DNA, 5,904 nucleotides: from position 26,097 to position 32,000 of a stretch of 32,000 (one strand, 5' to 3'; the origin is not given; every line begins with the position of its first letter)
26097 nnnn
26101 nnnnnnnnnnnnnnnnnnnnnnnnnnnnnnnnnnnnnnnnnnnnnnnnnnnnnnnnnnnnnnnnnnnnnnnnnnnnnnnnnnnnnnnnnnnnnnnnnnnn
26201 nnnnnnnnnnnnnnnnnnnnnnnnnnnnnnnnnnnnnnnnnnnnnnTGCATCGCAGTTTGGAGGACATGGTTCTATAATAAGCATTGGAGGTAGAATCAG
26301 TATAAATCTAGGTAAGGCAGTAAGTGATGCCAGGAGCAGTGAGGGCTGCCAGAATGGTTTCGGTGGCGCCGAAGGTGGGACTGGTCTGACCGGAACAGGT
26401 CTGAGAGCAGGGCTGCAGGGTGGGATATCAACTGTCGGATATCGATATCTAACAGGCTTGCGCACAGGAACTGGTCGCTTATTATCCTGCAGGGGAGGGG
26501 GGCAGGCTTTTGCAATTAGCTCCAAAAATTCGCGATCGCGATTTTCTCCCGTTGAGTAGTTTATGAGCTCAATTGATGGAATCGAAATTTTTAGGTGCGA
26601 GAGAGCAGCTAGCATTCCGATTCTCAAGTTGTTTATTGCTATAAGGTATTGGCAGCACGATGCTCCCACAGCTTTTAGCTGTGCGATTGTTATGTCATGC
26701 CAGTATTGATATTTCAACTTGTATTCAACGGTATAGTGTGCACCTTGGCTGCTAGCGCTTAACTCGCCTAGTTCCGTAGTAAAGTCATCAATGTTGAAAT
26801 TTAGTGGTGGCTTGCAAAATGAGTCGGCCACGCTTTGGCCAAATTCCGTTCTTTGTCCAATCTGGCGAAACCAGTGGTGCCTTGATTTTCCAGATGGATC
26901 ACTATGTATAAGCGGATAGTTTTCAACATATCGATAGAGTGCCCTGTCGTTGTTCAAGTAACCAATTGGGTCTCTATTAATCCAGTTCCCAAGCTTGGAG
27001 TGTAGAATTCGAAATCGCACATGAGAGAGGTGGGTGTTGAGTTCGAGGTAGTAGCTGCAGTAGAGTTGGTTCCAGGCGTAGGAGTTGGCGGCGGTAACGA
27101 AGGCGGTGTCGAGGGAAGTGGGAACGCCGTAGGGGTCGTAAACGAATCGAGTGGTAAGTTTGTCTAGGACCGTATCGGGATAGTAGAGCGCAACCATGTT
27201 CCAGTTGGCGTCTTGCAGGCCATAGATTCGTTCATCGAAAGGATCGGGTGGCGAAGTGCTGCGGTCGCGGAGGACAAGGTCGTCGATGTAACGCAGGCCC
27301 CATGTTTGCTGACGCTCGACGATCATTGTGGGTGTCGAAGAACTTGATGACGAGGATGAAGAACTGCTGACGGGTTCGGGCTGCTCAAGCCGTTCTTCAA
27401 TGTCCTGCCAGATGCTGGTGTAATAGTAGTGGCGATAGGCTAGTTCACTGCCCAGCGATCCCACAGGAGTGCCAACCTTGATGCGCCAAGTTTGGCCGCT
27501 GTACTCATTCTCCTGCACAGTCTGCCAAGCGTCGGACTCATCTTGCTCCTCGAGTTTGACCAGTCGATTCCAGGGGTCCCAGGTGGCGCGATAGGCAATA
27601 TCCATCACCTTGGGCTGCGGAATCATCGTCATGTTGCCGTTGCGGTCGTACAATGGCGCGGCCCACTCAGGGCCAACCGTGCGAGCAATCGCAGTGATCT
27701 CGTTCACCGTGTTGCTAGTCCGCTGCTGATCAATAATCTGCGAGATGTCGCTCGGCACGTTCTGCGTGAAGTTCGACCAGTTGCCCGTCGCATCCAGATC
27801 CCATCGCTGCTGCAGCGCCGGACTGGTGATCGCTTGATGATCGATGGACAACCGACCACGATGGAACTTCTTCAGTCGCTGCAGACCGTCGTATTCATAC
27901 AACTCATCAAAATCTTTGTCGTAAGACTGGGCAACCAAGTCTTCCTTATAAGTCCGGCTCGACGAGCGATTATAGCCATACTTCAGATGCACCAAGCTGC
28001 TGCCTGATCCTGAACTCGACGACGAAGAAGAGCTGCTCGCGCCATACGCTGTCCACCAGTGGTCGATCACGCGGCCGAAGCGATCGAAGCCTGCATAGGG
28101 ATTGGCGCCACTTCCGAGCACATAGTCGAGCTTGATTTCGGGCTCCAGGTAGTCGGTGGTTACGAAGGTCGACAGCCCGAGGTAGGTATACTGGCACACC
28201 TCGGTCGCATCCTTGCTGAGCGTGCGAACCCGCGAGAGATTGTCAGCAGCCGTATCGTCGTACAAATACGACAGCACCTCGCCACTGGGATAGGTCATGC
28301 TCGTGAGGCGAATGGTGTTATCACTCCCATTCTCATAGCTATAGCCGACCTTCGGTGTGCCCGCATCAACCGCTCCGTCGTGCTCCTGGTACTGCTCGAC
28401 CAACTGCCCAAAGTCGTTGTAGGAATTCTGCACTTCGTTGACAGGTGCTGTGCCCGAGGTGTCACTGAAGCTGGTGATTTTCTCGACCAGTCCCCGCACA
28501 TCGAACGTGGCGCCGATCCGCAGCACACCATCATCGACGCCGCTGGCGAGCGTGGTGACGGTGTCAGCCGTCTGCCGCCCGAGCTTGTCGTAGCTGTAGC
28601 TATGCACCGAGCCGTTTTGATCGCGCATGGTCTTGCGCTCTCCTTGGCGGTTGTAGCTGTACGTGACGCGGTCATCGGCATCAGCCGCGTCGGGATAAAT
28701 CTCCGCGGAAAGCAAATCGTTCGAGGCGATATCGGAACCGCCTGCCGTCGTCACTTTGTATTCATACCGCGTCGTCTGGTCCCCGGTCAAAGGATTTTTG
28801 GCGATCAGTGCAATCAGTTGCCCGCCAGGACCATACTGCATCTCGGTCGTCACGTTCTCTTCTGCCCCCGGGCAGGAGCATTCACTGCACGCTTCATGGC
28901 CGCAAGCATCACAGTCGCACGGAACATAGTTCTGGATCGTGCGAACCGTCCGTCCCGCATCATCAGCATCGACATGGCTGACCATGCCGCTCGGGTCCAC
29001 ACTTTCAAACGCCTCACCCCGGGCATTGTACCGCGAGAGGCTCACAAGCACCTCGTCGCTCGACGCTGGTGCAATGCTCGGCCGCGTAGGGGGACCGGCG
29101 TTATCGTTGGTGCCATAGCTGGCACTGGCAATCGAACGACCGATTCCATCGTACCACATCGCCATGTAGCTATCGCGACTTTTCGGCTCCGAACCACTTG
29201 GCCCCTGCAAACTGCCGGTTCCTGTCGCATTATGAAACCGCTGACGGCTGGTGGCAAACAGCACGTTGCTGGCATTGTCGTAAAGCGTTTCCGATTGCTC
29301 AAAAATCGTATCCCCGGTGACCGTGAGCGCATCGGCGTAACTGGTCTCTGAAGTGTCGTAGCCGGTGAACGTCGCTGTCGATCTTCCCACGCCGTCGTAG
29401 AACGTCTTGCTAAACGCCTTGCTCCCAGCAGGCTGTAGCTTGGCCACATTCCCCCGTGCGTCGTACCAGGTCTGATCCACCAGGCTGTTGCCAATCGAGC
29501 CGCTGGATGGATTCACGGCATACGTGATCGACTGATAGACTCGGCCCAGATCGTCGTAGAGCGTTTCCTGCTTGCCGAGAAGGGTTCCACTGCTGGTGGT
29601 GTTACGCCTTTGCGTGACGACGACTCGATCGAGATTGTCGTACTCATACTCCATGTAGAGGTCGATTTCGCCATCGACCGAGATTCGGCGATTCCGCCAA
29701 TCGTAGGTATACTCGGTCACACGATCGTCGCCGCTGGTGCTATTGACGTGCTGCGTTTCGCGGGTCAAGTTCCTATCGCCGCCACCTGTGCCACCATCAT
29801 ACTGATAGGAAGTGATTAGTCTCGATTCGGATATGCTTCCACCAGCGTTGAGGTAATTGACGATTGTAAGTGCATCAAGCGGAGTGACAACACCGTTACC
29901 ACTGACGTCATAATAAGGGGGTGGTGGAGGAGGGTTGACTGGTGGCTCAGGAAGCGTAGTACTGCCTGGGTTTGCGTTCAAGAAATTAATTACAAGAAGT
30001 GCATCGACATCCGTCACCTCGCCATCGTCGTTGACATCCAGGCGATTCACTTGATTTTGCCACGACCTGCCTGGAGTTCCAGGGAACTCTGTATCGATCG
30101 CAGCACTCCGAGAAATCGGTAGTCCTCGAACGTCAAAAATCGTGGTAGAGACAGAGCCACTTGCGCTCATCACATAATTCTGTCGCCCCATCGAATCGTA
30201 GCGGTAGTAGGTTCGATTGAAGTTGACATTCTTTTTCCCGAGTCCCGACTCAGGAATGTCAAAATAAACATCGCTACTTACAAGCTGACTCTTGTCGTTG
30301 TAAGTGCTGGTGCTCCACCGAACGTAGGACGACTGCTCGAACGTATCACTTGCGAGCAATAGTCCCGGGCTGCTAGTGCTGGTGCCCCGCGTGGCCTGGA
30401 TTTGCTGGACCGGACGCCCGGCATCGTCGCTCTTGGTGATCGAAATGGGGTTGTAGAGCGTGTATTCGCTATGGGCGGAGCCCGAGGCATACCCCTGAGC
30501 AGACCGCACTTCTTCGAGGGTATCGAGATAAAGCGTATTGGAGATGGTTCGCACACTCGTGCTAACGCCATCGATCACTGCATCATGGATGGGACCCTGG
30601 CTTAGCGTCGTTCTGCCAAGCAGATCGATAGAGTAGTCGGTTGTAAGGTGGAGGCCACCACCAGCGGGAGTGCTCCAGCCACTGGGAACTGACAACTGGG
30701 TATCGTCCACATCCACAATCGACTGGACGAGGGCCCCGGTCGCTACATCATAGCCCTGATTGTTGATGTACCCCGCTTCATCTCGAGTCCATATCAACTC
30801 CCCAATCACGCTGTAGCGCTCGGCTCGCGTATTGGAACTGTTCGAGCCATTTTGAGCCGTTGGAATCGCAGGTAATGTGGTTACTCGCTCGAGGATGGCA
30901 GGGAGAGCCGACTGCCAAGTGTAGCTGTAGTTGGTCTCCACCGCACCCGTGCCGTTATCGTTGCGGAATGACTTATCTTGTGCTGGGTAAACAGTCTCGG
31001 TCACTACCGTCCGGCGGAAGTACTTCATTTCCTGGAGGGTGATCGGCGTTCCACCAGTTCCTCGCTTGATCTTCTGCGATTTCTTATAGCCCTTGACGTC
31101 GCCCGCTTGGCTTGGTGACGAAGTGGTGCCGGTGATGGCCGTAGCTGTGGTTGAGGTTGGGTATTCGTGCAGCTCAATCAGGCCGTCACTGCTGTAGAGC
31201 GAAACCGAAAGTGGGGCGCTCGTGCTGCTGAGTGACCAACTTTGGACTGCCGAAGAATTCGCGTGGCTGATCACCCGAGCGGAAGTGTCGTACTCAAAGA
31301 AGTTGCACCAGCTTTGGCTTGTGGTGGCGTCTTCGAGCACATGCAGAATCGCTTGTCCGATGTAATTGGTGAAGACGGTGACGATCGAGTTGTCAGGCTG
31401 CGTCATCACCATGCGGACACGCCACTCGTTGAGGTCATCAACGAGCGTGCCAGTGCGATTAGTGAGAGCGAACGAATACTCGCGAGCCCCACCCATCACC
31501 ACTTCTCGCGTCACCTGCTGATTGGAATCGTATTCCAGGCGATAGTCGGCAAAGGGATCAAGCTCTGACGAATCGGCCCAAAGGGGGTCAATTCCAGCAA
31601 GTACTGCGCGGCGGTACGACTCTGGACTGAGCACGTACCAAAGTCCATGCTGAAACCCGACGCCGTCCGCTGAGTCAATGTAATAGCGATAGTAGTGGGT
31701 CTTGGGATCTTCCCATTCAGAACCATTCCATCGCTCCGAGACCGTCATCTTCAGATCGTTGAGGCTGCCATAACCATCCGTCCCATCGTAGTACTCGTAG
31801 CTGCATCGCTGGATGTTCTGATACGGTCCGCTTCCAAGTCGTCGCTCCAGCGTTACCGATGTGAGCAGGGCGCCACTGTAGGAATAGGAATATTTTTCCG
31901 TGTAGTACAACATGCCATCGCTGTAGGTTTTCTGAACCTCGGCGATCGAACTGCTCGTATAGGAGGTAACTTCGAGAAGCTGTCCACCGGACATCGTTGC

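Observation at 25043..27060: AT-rich terminal cassette: unassigned Rhs toxin tip plus a DUF1963/YwqG-like gene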

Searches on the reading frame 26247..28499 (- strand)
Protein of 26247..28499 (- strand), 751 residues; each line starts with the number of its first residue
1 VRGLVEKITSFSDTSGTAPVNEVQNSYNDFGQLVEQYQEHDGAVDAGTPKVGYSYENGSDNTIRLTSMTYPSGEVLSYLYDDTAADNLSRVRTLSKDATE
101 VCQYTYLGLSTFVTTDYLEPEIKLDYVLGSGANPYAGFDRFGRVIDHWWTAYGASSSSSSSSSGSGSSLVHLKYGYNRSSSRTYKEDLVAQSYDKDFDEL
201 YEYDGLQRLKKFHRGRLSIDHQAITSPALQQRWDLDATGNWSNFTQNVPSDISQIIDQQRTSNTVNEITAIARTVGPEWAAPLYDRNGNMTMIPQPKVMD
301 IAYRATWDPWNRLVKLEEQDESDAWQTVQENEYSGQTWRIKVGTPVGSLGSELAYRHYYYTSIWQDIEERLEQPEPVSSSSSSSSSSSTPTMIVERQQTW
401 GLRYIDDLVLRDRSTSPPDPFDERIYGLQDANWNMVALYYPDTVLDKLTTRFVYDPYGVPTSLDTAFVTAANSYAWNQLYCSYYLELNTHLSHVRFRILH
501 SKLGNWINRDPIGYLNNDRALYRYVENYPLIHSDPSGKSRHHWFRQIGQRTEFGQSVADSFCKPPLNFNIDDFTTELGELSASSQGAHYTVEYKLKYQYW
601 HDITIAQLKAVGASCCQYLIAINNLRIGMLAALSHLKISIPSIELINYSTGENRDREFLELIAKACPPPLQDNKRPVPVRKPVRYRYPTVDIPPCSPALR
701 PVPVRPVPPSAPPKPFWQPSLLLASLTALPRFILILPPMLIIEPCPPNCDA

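Call 9: search_protein_families(library=pfam, max_evalue=1, proteins=[window:26247-28499:-])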
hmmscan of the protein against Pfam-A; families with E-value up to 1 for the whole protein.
window:26247-28499:- (751 aa): 1 family
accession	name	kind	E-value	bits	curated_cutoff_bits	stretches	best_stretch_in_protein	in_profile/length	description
PF05593.20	RHS_repeat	-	0.087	13.7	22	1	64-90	6-30/38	RHS Repeat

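Call 95: search_protein_families(library=ncbifam, max_evalue=0.001, proteins=[window:26247-28499:-])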
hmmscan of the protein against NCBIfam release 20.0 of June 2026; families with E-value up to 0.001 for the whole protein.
window:26247-28499:- (751 aa): 1 family
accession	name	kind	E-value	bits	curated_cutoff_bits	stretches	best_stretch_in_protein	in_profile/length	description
TIGR03696.1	Rhs_assc_core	domain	2e-08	34.6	32.5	1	454-537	1-75/76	RHS repeat-associated core domain-containing protein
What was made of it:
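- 26889..27140 (-): RHS repeat-associated core domain, ending at the DPSG of the DPSGKS junction (26883-26900). NCBIfam TIGR03696, 34.6 bits against a cutoff of 32.5, residues 454-537 of the segment that starts at 28499 (call 95).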

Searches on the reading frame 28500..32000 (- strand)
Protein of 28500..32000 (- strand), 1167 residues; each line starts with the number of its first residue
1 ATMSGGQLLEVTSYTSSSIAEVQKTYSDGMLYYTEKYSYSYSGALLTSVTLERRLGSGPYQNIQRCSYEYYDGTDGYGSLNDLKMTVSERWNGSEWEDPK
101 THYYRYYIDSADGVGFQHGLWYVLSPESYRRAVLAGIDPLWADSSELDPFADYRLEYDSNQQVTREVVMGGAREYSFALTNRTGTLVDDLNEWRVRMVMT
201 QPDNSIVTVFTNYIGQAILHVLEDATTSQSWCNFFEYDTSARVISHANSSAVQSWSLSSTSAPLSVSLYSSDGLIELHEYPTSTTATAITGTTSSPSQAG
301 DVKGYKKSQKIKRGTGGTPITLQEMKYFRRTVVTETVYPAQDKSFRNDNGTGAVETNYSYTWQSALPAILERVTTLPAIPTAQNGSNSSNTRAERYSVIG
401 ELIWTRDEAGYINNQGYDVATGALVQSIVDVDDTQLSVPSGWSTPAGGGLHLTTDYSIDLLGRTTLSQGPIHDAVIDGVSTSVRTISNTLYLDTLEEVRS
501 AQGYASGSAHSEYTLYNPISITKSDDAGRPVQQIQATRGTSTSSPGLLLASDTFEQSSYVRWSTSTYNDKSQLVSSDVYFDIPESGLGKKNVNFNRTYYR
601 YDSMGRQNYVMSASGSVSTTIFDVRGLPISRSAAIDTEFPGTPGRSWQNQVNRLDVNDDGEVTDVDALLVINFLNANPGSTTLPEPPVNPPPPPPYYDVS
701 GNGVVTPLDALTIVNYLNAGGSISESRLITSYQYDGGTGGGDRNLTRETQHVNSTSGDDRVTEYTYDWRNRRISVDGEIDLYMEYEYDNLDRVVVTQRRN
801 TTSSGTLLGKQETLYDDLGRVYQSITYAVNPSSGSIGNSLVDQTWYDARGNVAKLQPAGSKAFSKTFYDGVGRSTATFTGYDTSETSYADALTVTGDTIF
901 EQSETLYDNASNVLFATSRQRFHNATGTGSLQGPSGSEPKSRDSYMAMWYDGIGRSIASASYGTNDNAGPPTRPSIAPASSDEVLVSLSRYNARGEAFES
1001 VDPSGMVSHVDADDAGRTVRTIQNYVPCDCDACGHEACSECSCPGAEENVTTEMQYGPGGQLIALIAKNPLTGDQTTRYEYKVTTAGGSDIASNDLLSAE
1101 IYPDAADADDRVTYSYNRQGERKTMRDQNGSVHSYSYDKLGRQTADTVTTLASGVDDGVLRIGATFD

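Call 94: search_protein_families(library=pfam, max_evalue=0.001, proteins=[window:28500-32000:-])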
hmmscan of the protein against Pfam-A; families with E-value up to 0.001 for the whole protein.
window:28500-32000:- (1167 aa): 1 family
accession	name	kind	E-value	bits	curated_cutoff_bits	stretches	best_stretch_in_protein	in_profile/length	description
PF00404.24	Dockerin_1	-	9.1e-16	58.2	22.9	3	655-718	3-57/57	Dockerin type I domain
